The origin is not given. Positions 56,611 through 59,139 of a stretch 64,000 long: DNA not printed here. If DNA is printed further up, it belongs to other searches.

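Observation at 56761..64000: ACIII-like quinol-oxidising module (Fe-S, NrfD/ActC, ActD, nonaheme cytochrome c) ending in an apparently genuine Mo-bisPGD subunit, in non-canonical gene order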

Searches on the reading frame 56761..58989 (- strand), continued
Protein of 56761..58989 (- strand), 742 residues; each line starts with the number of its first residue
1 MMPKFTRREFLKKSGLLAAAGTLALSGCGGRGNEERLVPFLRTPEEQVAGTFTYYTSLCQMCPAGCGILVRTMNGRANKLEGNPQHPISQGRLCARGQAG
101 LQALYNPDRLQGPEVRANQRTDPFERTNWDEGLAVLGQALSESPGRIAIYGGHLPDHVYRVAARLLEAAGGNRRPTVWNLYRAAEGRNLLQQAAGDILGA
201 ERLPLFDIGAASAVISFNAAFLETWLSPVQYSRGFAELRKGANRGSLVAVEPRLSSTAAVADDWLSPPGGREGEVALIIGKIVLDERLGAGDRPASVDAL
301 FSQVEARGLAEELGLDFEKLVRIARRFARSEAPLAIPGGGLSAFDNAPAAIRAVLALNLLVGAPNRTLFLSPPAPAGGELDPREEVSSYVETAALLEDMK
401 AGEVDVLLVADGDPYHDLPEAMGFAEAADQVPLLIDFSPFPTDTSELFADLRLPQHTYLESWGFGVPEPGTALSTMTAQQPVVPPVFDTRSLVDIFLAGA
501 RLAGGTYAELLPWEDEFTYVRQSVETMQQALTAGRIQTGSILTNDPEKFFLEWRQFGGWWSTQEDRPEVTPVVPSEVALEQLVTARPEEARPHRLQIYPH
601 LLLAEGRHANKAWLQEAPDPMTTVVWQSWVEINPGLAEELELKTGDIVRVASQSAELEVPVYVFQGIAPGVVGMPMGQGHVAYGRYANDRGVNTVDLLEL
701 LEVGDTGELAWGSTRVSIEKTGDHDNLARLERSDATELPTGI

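Call 14: find_encoding_contigs(protein=P0096, flank=10000, max_places=1)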
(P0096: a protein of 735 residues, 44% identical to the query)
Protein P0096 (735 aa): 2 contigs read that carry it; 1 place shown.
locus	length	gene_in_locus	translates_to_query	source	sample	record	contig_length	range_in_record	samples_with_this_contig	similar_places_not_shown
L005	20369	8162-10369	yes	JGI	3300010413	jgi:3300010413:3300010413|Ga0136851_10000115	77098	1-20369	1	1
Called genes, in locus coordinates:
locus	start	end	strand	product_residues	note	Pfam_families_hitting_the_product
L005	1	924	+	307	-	?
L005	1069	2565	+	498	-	PF07730:HisKA_3, PF02518:HATPase_c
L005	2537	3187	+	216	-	PF00072:Response_reg, PF08281:Sigma70_r4_2 (faint), PF00196:GerE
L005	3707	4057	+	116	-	-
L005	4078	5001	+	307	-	PF14522:Cytochrome_C7 (faint), PF14537:Cytochrom_c3_2 (faint), PF09699:Paired_CXXCH_1 (faint), PF13435:Cytochrome_C554 (weak)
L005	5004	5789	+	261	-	PF12838:Fer4_7 (faint), PF12797:Fer4_2 (weak), PF13237:Fer4_10 (faint), PF13183:Fer4_8 (faint), PF13247:Fer4_11, PF00037:Fer4 (weak), PF12797:Fer4_2 (weak), PF12837:Fer4_6 (weak), +1 more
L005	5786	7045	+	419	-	PF03916:NrfD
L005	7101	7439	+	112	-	-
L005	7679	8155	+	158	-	PF02085:Cytochrom_CIII (faint), PF14537:Cytochrom_c3_2 (faint), PF14522:Cytochrome_C7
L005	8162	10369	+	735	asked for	PF04879:Molybdop_Fe4S4, PF00384:Molybdopterin, PF01568:Molydop_binding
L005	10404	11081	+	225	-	PF12837:Fer4_6 (faint), PF12838:Fer4_7 (faint), PF13183:Fer4_8 (faint), PF13187:Fer4_9 (faint), PF13237:Fer4_10 (faint), PF13247:Fer4_11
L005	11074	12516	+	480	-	PF03916:NrfD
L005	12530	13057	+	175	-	PF11821:ActD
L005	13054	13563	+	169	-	PF00034:Cytochrom_C, PF13442:Cytochrome_CBB3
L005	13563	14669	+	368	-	PF13442:Cytochrome_CBB3, PF00034:Cytochrom_C (weak), PF13442:Cytochrome_CBB3, PF00034:Cytochrom_C, PF13442:Cytochrome_CBB3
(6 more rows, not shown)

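Call 15: find_encoding_contigs(protein=P0092, flank=10000, max_places=1)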
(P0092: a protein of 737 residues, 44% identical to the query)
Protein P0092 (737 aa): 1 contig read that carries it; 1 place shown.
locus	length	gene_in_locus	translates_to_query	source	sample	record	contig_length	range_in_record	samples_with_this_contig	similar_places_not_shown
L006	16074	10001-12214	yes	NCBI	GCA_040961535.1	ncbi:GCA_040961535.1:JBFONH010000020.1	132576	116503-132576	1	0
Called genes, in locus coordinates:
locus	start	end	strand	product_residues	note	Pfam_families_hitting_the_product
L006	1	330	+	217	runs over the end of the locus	PF00072:Response_reg, PF08281:Sigma70_r4_2, PF00196:GerE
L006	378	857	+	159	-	PF00355:Rieske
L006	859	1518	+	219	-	PF00033:Cytochrome_B, PF13631:Cytochrom_B_N_2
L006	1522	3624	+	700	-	PF00032:Cytochrom_B_C, PF13442:Cytochrome_CBB3, PF14495:Cytochrom_C550 (faint), PF13442:Cytochrome_CBB3, PF00034:Cytochrom_C, PF13442:Cytochrome_CBB3, PF00034:Cytochrom_C (weak), PF13442:Cytochrome_CBB3, +3 more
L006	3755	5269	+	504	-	PF00672:HAMP, PF07730:HisKA_3, PF13581:HATPase_c_2 (weak), PF02518:HATPase_c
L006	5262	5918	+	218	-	PF00072:Response_reg, PF00196:GerE, PF08281:Sigma70_r4_2, PF13936:HTH_38 (weak)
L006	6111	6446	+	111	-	-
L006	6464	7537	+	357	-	PF22113:Mtrc-MtrF_II-IV_dom (faint), PF14522:Cytochrome_C7 (faint), PF14537:Cytochrom_c3_2 (weak)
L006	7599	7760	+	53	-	PF22113:Mtrc-MtrF_II-IV_dom (weak)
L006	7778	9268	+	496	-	-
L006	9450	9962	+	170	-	PF02085:Cytochrom_CIII (faint), PF14537:Cytochrom_c3_2 (faint), PF14522:Cytochrome_C7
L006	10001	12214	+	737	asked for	PF04879:Molybdop_Fe4S4, PF00384:Molybdopterin, PF01568:Molydop_binding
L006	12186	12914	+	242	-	PF12838:Fer4_7 (faint), PF12797:Fer4_2 (weak), PF13187:Fer4_9 (faint), PF13247:Fer4_11 (weak)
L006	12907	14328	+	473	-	PF03916:NrfD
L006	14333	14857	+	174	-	PF11821:ActD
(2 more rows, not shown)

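Call 16: find_encoding_contigs(protein=P0030, flank=10000, max_places=1)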
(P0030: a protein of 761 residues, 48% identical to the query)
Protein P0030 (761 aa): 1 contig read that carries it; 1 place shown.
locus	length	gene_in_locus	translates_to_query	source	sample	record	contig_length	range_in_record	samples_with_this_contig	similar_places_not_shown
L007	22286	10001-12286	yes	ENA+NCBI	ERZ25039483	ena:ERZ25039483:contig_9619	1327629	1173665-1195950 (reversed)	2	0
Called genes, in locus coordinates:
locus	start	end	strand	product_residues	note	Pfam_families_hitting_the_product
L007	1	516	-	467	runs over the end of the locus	PF01139:RtcB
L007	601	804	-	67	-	-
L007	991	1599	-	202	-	PF05362:Lon_C, PF13541:ChlI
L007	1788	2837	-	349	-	PF05496:RuvB_N (faint), PF00004:AAA, PF07728:AAA_5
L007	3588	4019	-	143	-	PF00011:HSP20, PF17886:ArsA_HSP20 (weak)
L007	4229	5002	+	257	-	-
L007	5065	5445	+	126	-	PF00571:CBS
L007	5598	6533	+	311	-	PF13247:Fer4_11 (faint), PF12838:Fer4_7 (weak)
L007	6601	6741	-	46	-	-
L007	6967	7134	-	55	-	-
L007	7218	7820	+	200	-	PF03916:NrfD (weak)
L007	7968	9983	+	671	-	PF11821:ActD, PF14495:Cytochrom_C550 (faint), PF13442:Cytochrome_CBB3, PF00034:Cytochrom_C (weak), PF13442:Cytochrome_CBB3, PF00034:Cytochrom_C, PF13442:Cytochrome_CBB3, PF14522:Cytochrome_C7 (weak), +2 more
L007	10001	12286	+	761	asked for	PF04879:Molybdop_Fe4S4, PF00384:Molybdopterin, PF01568:Molydop_binding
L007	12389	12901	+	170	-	PF03150:CCP_MauG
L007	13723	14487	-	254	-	PF00106:adh_short, PF08659:KR, PF01370:Epimerase (weak), PF13561:adh_short_C2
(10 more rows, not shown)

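Call 28: search_protein_representatives(protein=window:56761-58989:-)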
Query: 742 residues. Proteins with E-value up to 0.001 (for the whole library): 13162; up to 1e-10: 4937; up to 1e-30: 1207. The best 150 are listed.
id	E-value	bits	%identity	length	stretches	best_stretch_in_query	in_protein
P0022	6.5e-236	801.8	54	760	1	4-742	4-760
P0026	2.3e-230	783.4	93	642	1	1-387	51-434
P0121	3.2e-168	578.0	44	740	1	4-734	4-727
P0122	2.6e-162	558.5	42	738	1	5-733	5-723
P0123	6.3e-158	544.0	40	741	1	3-732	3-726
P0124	1.2e-157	543.1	42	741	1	1-728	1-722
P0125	7.5e-156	537.1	41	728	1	2-732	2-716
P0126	1.2e-149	516.6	40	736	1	3-735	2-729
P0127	3.3e-148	511.9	39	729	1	2-732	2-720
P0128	4.4e-137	475.1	41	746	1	6-723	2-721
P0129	1.5e-132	460.1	39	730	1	4-731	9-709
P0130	7.0e-132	457.8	40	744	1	6-733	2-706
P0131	2.9e-129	449.2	43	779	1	6-728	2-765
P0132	3.8e-129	448.8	39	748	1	6-731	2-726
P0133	7.6e-129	447.8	38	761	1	5-729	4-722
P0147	4.3e-111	389.1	36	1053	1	7-731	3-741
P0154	1.7e-105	370.6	41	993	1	6-735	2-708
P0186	4.6e-93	329.5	33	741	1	6-731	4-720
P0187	1.2e-92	328.1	38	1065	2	6-505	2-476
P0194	2.9e-90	320.2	34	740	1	2-734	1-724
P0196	3.2e-89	316.8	34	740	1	5-737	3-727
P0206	1.3e-86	308.1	34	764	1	6-730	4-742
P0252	1.6e-77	278.1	36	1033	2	6-505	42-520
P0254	2.6e-77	277.4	29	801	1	5-732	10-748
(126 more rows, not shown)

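Call 35: find_related_loci(query=A1, collection=genome_contigs, flank=10000)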
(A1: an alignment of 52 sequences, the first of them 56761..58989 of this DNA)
Query A1 (742 aa) in genome_contigs; peptide patterns used: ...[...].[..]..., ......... (x = any residue, [..] = any of these).
600 stretches matched a pattern (row limit reached: there are more); 574 encode a relative of the query (tblastn E <= 1e-3); the best 80 are kept; 80 distinct loci.
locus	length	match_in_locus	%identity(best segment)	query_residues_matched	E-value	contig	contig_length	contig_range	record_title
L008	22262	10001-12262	53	1-742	0e+0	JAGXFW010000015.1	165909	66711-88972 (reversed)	MAG: Actinomycetes bacterium isolate LH_M24 k141_793195, whole genome shotgun sequence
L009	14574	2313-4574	51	4-742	0e+0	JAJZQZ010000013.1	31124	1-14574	MAG: Actinomycetes bacterium isolate SKS1.bin6 NODE_2529_length_31124_cov_1.764493, whole genome shotgun sequence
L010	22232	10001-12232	55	4-742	0e+0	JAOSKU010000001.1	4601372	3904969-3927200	MAG: Thermoleophilia bacterium isolate FR_37 FR-Thermoleophilia-1_s1, whole genome shotgun sequence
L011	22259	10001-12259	53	1-742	0e+0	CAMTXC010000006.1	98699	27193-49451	MAG: uncultured actinobacterium isolate G04_MAG_00059 genome assembly, contig: G04_MAG_00059_000000000011, whole genome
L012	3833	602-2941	52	1-742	0e+0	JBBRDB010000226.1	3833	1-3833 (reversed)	MAG: Thermoleophilia bacterium isolate Co_metawrap_2432 Cmw_2432_k141_21600675_length_3833_cov_8.8521, whole genome shot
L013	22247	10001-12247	52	1-742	0e+0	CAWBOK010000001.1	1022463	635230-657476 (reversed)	MAG: uncultured Actinomycetota bacterium isolate MFD04716.bin.2.61 genome assembly, contig: contig_12259, whole genome s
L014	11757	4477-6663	44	1-734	0e+0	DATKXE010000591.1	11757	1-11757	MAG TPA_asm: Anaerolineales bacterium isolate SMAG_U14183 k141_1332874, whole genome shotgun sequence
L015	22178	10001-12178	43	1-731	0e+0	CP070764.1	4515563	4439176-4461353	MAG: Chloroflexota bacterium isolate bin26 chromosome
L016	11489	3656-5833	43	1-731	0e+0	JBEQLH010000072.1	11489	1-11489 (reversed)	MAG: Anaerolineales bacterium isolate Y22TTR21b10o NODE_580_length_11489_cov_9.694857, whole genome shotgun sequence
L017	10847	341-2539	43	1-731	3e-178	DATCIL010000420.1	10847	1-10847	MAG TPA_asm: Anaerolineales bacterium isolate SMAG_U7858 k141_1584056, whole genome shotgun sequence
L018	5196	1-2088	46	39-734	0e+0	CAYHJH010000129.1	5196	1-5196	MAG TPA_asm: uncultured Anaerolineaceae bacterium isolate ERP119705_co14_114 genome assembly, contig: NODE_30476_length_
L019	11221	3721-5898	43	1-731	3e-176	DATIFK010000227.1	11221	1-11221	MAG TPA_asm: Anaerolineales bacterium isolate SMAG_U16393 k141_1122395, whole genome shotgun sequence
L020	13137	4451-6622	43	1-731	2e-176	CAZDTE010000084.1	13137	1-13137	MAG TPA_asm: uncultured Ardenticatenales bacterium isolate binchicken_co275_99 genome assembly, contig: NODE_6955_length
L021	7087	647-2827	43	2-734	6e-176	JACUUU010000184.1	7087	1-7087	MAG: Anaerolineales bacterium isolate Kmv39 NODE_5012_length_7087_cov_4.668231, whole genome shotgun sequence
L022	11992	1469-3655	45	1-734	2e-174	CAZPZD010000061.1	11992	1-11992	MAG TPA_asm: uncultured Anaerolineaceae bacterium isolate SRP119689_co1_218 genome assembly, contig: NODE_7964_length_11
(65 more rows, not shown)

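Call 39: search_protein_families(library=pfam, proteins=[P0121, P0147, P0154, P0187, P0252, P0194, P0196, P0186, P0254, P0206], max_evalue=0.001)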
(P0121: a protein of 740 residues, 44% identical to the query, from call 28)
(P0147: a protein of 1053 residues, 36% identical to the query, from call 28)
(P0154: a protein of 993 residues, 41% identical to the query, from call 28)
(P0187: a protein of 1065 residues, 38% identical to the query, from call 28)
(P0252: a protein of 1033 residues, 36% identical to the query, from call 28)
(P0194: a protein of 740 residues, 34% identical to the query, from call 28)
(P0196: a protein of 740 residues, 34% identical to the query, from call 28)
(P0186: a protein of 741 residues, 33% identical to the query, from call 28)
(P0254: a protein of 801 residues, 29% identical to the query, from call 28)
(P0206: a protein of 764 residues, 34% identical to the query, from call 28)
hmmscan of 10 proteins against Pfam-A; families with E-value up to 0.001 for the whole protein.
P0121 (740 aa): 4 families
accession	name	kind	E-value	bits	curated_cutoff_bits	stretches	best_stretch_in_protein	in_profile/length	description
PF00384.28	Molybdopterin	-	4.8e-21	75.6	24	1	119-499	9-353/353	Molybdopterin oxidoreductase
PF01568.27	Molydop_binding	-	8.9e-17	61.6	26.8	1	617-687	25-91/110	Molydopterin dinucleotide binding domain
PF04879.21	Molybdop_Fe4S4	-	1.5e-14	54.1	22.7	1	54-106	3-55/55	Molybdopterin oxidoreductase Fe4S4 domain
PF10518.14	TAT_signal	-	0.00046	20.5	22.7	0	4-24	1-21/21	TAT (twin-arginine translocation) pathway signal sequence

P0147 (1053 aa): 9 families
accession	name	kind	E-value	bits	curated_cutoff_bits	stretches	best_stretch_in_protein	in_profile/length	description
PF00384.28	Molybdopterin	-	1.4e-26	93.8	24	1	105-462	1-320/353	Molybdopterin oxidoreductase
PF04879.21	Molybdop_Fe4S4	-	2.9e-17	62.8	22.7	1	49-102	2-55/55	Molybdopterin oxidoreductase Fe4S4 domain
PF12838.12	Fer4_7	-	1.2e-12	48.5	27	2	825-897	1-52/52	4Fe-4S dicluster domain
PF01568.27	Molydop_binding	-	2.8e-10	40.6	26.8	1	639-708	31-93/110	Molydopterin dinucleotide binding domain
PF13187.11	Fer4_9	-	1.7e-07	31.6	27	1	825-896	1-50/52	4Fe-4S dicluster domain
PF12797.12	Fer4_2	-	5.8e-06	26.4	24.5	1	817-838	1-22/22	4Fe-4S binding domain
PF13183.11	Fer4_8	-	6.4e-05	23.9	27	1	823-895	2-66/68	4Fe-4S dicluster domain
PF13247.11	Fer4_11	-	0.00018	22.1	26.2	1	877-937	6-68/100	4Fe-4S dicluster domain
PF12837.12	Fer4_6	-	0.00064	20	25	0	820-837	3-20/24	4Fe-4S binding domain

P0154 (993 aa): 8 families
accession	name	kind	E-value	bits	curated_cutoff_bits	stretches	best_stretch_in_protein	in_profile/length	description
PF04879.21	Molybdop_Fe4S4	-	3.8e-16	59.2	22.7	1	46-99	2-55/55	Molybdopterin oxidoreductase Fe4S4 domain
PF01568.27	Molydop_binding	-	4.2e-14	52.9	26.8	1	601-687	30-109/110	Molydopterin dinucleotide binding domain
PF12838.12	Fer4_7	-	4.6e-12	46.7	27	2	770-840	2-50/52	4Fe-4S dicluster domain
PF13247.11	Fer4_11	-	1.6e-08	35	26.2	1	820-879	4-65/100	4Fe-4S dicluster domain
PF00384.28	Molybdopterin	-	9e-06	25.4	24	1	102-436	1-320/353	Molybdopterin oxidoreductase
PF13183.11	Fer4_8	-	1.2e-05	26.2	27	1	767-840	2-66/68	4Fe-4S dicluster domain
PF13237.11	Fer4_10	-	0.00039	20.7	25.5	0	764-781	3-21/53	4Fe-4S dicluster domain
PF13187.11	Fer4_9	-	0.00055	20.3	27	1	769-840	1-49/52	4Fe-4S dicluster domain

P0187 (1065 aa): 9 families
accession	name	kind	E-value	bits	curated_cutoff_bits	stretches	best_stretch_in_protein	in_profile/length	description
PF00384.28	Molybdopterin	-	9.4e-18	64.8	24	1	102-463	1-343/353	Molybdopterin oxidoreductase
PF01568.27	Molydop_binding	-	1.6e-15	57.6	26.8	1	644-725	29-103/110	Molydopterin dinucleotide binding domain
PF12838.12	Fer4_7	-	8.9e-14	52.1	27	2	806-881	1-50/52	4Fe-4S dicluster domain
PF13247.11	Fer4_11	-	3.3e-07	30.9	26.2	1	863-917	6-62/100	4Fe-4S dicluster domain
PF13183.11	Fer4_8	-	4.3e-07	30.8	27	1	804-881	2-66/68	4Fe-4S dicluster domain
PF12837.12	Fer4_6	-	1.8e-05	24.9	25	0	801-818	3-20/24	4Fe-4S binding domain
PF13187.11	Fer4_9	-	3.3e-05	24.3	27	0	806-881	1-49/52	4Fe-4S dicluster domain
PF13237.11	Fer4_10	-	0.00021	21.6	25.5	0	800-818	2-21/53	4Fe-4S dicluster domain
PF12797.12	Fer4_2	-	0.00023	21.4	24.5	1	798-817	1-20/22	4Fe-4S binding domain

P0252 (1033 aa): 11 families
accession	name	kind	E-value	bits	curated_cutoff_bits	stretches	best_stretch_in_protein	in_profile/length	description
PF01568.27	Molydop_binding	-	2.7e-14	53.6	26.8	1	625-713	28-109/110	Molydopterin dinucleotide binding domain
PF12838.12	Fer4_7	-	7.5e-14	52.4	27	2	786-857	1-50/52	4Fe-4S dicluster domain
PF13247.11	Fer4_11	-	1.5e-09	38.4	26.2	1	839-896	6-65/100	4Fe-4S dicluster domain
PF13187.11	Fer4_9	-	1.1e-07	32.2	27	1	787-857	2-49/52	4Fe-4S dicluster domain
PF13183.11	Fer4_8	-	1.3e-07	32.5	27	1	784-857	2-66/68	4Fe-4S dicluster domain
PF13237.11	Fer4_10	-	1e-05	25.8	25.5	0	780-798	2-21/53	4Fe-4S dicluster domain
PF12797.12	Fer4_2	-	1.4e-05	25.2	24.5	1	778-797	1-20/22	4Fe-4S binding domain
PF13534.11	Fer4_17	-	0.00016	22.6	22.2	1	786-856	1-57/61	4Fe-4S dicluster domain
PF00384.28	Molybdopterin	-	0.0005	19.6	24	1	145-479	1-315/353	Molybdopterin oxidoreductase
PF00037.32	Fer4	-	0.00091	19.4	21.1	1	781-797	2-18/24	4Fe-4S binding domain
PF12837.12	Fer4_6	-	0.00096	19.4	25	1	781-798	3-20/24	4Fe-4S binding domain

P0194 (740 aa): 2 families
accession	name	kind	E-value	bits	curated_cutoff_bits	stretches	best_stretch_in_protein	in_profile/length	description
PF00384.28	Molybdopterin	-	1.9e-18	67.1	24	1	106-490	1-341/353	Molybdopterin oxidoreductase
PF01568.27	Molydop_binding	-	1.5e-09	38.3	26.8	1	619-697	31-102/110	Molydopterin dinucleotide binding domain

P0196 (740 aa): 2 families
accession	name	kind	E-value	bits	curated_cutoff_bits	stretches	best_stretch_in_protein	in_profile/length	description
PF00384.28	Molybdopterin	-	8.3e-13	48.5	24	1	116-457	16-315/353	Molybdopterin oxidoreductase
PF01568.27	Molydop_binding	-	1.5e-06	28.6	26.8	1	615-685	30-92/110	Molydopterin dinucleotide binding domain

P0186 (741 aa): 2 families
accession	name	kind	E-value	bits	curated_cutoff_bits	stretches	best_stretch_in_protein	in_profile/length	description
PF00384.28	Molybdopterin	-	1.5e-15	57.5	24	1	114-484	9-339/353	Molybdopterin oxidoreductase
PF01568.27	Molydop_binding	-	1.3e-08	35.3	26.8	1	617-684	30-92/110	Molydopterin dinucleotide binding domain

P0254 (801 aa): 2 families
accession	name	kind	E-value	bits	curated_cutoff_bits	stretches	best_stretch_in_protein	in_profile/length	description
PF00384.28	Molybdopterin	-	2.3e-10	40.5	24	1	113-478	1-313/353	Molybdopterin oxidoreductase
PF01568.27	Molydop_binding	-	4.7e-10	39.9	26.8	1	645-711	31-92/110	Molydopterin dinucleotide binding domain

P0206 (764 aa): 2 families
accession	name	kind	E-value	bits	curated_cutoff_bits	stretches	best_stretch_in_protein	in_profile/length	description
PF00384.28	Molybdopterin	-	1.8e-22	80.3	24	1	103-469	1-315/353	Molybdopterin oxidoreductase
PF01568.27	Molydop_binding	-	4.6e-08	33.5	26.8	1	639-695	30-83/110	Molydopterin dinucleotide binding domain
